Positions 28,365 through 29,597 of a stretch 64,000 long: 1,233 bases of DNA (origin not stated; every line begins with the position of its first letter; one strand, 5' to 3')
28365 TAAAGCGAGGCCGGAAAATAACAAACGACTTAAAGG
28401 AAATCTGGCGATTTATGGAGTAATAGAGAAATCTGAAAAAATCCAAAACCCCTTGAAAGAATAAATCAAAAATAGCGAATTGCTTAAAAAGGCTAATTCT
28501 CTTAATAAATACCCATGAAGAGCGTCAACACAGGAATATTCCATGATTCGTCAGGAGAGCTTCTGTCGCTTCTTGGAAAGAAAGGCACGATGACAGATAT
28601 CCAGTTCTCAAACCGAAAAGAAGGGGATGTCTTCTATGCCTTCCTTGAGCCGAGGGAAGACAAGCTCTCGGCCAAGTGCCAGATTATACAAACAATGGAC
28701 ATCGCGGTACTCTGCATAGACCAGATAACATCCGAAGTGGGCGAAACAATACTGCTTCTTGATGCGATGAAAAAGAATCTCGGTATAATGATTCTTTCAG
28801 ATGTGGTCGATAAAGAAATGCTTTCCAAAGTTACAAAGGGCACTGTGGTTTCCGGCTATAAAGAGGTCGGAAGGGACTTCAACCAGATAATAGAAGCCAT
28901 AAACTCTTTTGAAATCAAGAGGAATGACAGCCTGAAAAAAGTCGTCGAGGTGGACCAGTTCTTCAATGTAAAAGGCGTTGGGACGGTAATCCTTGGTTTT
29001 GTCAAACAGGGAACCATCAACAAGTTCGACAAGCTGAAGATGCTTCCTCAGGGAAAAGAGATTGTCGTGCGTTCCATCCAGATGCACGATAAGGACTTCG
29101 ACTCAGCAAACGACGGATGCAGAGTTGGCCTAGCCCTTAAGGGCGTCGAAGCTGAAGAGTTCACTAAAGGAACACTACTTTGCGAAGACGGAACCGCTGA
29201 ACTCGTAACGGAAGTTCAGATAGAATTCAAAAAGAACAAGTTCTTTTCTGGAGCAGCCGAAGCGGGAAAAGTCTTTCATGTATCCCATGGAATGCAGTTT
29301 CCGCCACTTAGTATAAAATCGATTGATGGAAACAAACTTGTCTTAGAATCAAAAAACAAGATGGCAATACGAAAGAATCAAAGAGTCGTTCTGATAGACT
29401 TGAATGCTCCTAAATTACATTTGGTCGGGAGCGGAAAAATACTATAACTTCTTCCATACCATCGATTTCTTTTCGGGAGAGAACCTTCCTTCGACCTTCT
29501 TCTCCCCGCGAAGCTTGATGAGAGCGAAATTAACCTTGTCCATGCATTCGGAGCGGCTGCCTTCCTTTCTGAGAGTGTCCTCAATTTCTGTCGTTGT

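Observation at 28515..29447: EF-Tu/EF1A-family paralog with a degenerate GTPase domain, 2.5 kb from Pelota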

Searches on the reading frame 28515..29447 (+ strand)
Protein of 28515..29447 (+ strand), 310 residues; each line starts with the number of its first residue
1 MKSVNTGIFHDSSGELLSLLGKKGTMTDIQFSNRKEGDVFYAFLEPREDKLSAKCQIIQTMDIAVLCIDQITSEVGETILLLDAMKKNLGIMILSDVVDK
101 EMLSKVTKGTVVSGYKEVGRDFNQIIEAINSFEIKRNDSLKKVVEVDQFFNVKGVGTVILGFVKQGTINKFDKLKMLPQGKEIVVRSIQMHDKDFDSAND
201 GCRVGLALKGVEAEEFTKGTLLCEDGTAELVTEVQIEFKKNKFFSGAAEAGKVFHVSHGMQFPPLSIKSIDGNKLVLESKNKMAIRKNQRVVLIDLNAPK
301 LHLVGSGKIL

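Call 3: search_protein_families(library=pfam, proteins=[window:28515-29444:+], max_evalue=0.1)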
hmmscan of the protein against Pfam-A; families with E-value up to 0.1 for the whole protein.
window:28515-29444:+ (310 aa): 2 families
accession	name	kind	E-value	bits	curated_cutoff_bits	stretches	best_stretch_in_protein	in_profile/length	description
PF03144.31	GTP_EFTU_D2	-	3.7e-11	43.7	30.3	1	156-223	1-73/73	Elongation factor Tu domain 2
PF14578.12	GTP_EFTU_D4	-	0.019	15.3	23.8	1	157-210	18-72/86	Elongation factor Tu domain 4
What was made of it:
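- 28920..29198 (+): Domain II beta-barrel (about residues 136-228), the most conserved part of the protein. Pfam GTP_EFTU_D2 covers 156-223, E 3.7e-11 (call 3).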

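Call 4: search_protein_families(library=ncbifam, proteins=[window:28515-29444:+], max_evalue=0.1)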
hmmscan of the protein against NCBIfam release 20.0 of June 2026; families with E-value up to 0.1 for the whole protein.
window:28515-29444:+ (310 aa): 11 families
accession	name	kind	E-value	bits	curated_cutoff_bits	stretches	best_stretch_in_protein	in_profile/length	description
TIGR00475.1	selB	equivalog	4.6e-20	71.8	242.25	1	113-297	152-325/581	selenocysteine-specific translation elongation factor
NF008969.0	PRK12317.1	subfamily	3.1e-15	55.7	502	1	124-231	208-316/426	elongation factor 1-alpha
NF009372.0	PRK12735.1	subfamily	4.3e-12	45.5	479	1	124-235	193-308/396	elongation factor Tu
NF000766.0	PRK00049.1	subfamily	1.2e-11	44.1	449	1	123-235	192-308/396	elongation factor Tu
TIGR00485.1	EF-Tu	equivalog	7.6e-11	41.4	522.4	1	121-235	188-306/394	elongation factor Tu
NF009373.0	PRK12736.1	subfamily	1.3e-10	40.6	452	1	121-235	188-306/394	elongation factor Tu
TIGR00483.1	EF-1_alpha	equivalog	1.3e-10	40.3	540.1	1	115-222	205-308/427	translation elongation factor EF-1 subunit alpha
NF041207.1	tRNA_bind_PBP11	equivalog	4.4e-05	23.4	100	1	144-210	27-89/104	tRNA-binding protein Pbp11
TIGR02034.1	CysN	subfamily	0.0003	20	336.1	1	160-281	236-353/406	sulfate adenylyltransferase, large subunit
NF004035.0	PRK05506.1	subfamily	0.0014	16.9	715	1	160-271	260-368/632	bifunctional sulfate adenylyltransferase subunit 1/adenylylsulfate kinase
NF003478.0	PRK05124.1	equivalog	0.0015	17.2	590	1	160-228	263-329/475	sulfate adenylyltransferase subunit CysN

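Call 5: search_solved_structures(query=window:28515-29444:+, max_evalue=10, show_alignments=3)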
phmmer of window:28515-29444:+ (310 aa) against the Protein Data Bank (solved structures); distinct sequences matched with E-value up to 10: 96 (the best 60 are shown).
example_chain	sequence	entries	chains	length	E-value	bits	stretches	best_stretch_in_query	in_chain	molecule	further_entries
3wnb_A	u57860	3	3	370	7.8e-31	110.9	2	99-275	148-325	Protein translation elongation factor 1A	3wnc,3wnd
4ac9_A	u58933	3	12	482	2.6e-16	63.3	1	121-264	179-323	MJ0495-LIKE PROTEIN | TRANSLATION ELONGATION FACTOR SELB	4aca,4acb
1jny_A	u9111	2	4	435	1.7e-09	41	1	144-223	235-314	Elongation factor 1-alpha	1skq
4zu9_A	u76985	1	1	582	1e-08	38.4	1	100-297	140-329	Elongation factor SelB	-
8v9l_x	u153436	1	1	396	2.2e-08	37.3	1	113-235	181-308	Elongation factor Tu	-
1d2e_A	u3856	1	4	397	3e-08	36.8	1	123-235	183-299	ELONGATION FACTOR TU (EF-TU)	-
1xb2_A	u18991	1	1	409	3.1e-08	36.8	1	123-235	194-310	Elongation factor Tu, mitochondrial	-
1eft_A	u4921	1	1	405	3.2e-08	36.8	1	143-233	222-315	ELONGATION FACTOR TU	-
4v8q_BZ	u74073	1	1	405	3.2e-08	36.8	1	143-233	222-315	ELONGATION FACTOR TU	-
1b23_P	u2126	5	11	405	3.2e-08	36.8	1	143-233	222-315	ELONGATION FACTOR TU | OF ELONGATION FACTOR TU (EF-TU)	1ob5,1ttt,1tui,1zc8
6i8r_A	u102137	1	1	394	4.1e-08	36.4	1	116-236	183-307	Elongation Factor Tu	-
1mj1_A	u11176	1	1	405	4.3e-08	36.3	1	124-234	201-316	Elongation Factor Tu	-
3wxm_A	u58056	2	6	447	8.3e-08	35.4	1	144-221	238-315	Elongation factor 1-alpha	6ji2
4cxg_A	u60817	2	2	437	8.3e-08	35.4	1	144-221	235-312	ELONGATION FACTOR 1A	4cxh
7vmx_B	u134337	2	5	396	8.4e-08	35.4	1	141-235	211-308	Elongation factor Tu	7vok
1exm_A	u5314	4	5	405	8.5e-08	35.3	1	143-233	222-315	ELONGATION FACTOR TU (EF-TU) | ELONGATION FACTOR TU | Elongation factor Tu-A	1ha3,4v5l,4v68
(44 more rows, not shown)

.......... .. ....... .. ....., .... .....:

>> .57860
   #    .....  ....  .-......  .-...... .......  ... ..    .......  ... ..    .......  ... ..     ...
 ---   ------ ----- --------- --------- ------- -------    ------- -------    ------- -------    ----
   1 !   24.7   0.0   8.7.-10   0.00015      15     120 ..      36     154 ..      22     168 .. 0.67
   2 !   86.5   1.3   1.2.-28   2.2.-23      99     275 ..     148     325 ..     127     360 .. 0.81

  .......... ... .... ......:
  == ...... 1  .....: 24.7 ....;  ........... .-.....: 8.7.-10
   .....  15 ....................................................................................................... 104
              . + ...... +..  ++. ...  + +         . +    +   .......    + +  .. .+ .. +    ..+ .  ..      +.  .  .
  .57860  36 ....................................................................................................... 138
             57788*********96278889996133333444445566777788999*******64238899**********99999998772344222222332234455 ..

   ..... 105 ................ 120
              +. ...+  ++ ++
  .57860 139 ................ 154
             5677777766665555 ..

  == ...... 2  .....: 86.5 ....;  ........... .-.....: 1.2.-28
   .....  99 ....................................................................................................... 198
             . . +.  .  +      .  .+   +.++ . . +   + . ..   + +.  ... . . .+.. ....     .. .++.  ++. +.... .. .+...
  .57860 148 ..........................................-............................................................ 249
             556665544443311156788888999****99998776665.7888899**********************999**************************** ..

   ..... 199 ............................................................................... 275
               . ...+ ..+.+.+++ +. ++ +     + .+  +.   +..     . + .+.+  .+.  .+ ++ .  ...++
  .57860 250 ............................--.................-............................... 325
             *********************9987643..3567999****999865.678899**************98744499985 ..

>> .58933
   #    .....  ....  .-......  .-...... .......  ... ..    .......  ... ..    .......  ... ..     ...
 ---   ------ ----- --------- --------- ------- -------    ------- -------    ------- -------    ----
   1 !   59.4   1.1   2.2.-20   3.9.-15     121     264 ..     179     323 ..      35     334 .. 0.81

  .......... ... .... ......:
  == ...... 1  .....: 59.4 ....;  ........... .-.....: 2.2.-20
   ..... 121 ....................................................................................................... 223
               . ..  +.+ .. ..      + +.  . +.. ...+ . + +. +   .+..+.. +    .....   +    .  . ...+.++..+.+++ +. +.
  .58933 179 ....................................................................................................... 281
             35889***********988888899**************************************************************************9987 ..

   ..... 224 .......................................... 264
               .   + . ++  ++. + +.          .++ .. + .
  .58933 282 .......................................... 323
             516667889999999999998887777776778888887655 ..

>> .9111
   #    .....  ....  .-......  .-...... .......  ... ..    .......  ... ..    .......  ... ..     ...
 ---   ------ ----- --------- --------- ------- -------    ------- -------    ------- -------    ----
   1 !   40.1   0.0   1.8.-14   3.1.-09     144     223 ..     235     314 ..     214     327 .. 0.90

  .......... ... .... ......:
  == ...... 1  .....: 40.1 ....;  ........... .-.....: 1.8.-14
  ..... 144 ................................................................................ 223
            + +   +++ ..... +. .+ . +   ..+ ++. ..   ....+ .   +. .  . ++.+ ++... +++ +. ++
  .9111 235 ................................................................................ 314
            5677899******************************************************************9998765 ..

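Call 7: find_homologous_proteins(query=window:28515-29444:+, max_evalue=0.001)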
Query window:28515-29444:+ (310 aa): 1378 proteins with E <= 0.001 among 3383 candidates; the best 120 are listed.
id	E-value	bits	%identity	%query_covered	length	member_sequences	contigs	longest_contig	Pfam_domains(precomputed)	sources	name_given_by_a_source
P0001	4.4e-180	616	90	100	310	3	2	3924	PF03144.32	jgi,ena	-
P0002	1.1e-163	562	81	100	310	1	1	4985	PF03144.32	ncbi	-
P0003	5.9e-122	425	64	100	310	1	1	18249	PF03144.32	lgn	-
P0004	1.2e-112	394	60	100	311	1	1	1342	PF03144.32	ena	-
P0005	1.7e-112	394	56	100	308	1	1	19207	PF03144.32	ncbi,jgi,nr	ncbi:MAG: hypothetical protein GXO64_01410 [Candidatus Micrarchaeota archaeon]|nr:hypothetical prote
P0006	5.0e-95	336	55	99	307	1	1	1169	PF03144.32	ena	-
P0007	5.7e-77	277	44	98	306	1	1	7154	PF03144.32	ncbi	-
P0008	1.4e-75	273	46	100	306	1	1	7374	PF03144.32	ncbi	-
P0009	1.8e-75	272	46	100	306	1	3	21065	PF03144.32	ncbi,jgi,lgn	jgi:selenocysteine-specific translation elongation factor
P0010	4.2e-75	271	45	100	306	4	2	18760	PF03144.32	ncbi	-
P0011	1.1e-74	270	42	100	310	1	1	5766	PF03144.32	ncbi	-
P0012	1.1e-74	270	45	100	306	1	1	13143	PF03144.32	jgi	-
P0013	1.8e-73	266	45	100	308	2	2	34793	PF03144.32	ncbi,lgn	-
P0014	2.6e-73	265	45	100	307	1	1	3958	PF03144.32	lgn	-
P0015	7.1e-73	264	44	99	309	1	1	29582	PF03144.32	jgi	jgi:selenocysteine-specific translation elongation factor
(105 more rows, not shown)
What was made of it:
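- Checked: The homology is far beyond chance: E 7.8e-31 to 3wnb, and E down to 4e-180 for family members (calls 5, 7).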

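Call 19: find_related_loci(query=A1, collection=genome_contigs, flank=10000)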
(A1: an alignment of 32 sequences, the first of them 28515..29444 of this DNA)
Query A1 (310 aa) in genome_contigs; peptide patterns used: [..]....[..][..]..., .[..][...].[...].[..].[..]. (x = any residue, [..] = any of these).
599 stretches matched a pattern (row limit reached: there are more); 587 encode a relative of the query (tblastn E <= 1e-3); the best 80 are kept; 80 distinct loci.
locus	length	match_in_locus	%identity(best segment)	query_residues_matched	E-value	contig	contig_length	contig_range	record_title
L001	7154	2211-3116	44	1-305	2e-83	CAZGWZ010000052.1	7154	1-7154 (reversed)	MAG TPA_asm: uncultured archaeon isolate binchicken_co129_219 genome assembly, contig: NODE_35251_length_7154_cov_5.6243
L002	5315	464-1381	46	1-310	1e-83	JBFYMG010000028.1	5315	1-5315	MAG: Thermoplasmatales archaeon isolate PPR_0056 k121_1015410, whole genome shotgun sequence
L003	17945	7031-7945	46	1-310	3e-81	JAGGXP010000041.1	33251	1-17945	MAG: Candidatus Aenigmatarchaeota archaeon isolate AUK155 PB_MBMC_109_c_000000000011, whole genome shotgun sequence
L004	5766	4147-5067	42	1-310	1e-80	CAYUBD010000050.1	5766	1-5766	MAG TPA_asm: uncultured archaeon isolate binchicken_co34_528 genome assembly, contig: NODE_25260_length_5766_cov_6.02644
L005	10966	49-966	44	1-310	3e-79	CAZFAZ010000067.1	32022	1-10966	MAG TPA_asm: uncultured Thermoplasmatales archaeon isolate SRP067234_co1_271 genome assembly, contig: k99_567210, whole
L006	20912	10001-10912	43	1-307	2e-77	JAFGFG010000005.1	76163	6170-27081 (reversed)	MAG: Candidatus Aenigmatarchaeota archaeon isolate Zod_Metabat.1300 k87_2440857, whole genome shotgun sequence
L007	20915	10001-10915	42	1-308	2e-77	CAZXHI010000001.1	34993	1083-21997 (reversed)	MAG TPA_asm: uncultured Thermoplasmatales archaeon isolate SRP185410_co1_277 genome assembly, contig: k141_1249837, whol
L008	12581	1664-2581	41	1-309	3e-77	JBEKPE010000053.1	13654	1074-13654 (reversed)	MAG: Candidatus Bathyarchaeia archaeon isolate SPRUCE 457 SPRUCE_457_53, whole genome shotgun sequence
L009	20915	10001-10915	43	1-309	8e-77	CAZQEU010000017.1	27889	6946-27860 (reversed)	MAG TPA_asm: uncultured Thermoplasmatales archaeon isolate SRP332253_co2_91 genome assembly, contig: NODE_1545_length_27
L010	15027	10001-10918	42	1-310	9e-77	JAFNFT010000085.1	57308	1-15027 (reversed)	MAG: Methanobacteriota archaeon isolate bin_19 PROKKA_contig000085, whole genome shotgun sequence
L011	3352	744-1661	42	1-310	4e-77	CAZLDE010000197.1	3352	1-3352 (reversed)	MAG TPA_asm: uncultured Thermoplasmatales archaeon isolate SRP098346_co1_225 genome assembly, contig: NODE_46969_length_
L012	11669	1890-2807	43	1-310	1e-76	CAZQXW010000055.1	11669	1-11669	MAG TPA_asm: uncultured Thermoplasmatales archaeon isolate SRP332253_co2_211 genome assembly, contig: NODE_5457_length_1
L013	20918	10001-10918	40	1-310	4e-76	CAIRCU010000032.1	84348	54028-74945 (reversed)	MAG: Euryarchaeota archaeon isolate AlinenSediments_bin-5223 genome assembly, contig: bin-5223:32/57, whole genome shotg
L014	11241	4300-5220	42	1-310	1e-75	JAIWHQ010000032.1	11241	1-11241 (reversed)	MAG: Thermoplasmatota archaeon isolate JL_UM_3 NODE_807_length_11241_cov_0.328775, whole genome shotgun sequence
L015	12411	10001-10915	41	1-309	1e-75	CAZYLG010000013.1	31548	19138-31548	MAG TPA_asm: uncultured Thermoplasmatales archaeon isolate SRP332253_co1_132 genome assembly, contig: NODE_1958_length_3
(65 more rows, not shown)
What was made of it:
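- The family has 1378 homologues of uniform length (call 7) and relatives in at least 587 reference species (call 19).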

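Call 21: find_encoding_contigs(protein=window:28515-29447:+, flank=10000, max_places=4)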
Protein window:28515-29447:+ (310 aa): no gene with exactly this product is on record in the collection.
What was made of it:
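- Tried and rejected: It is not on record (call 21).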
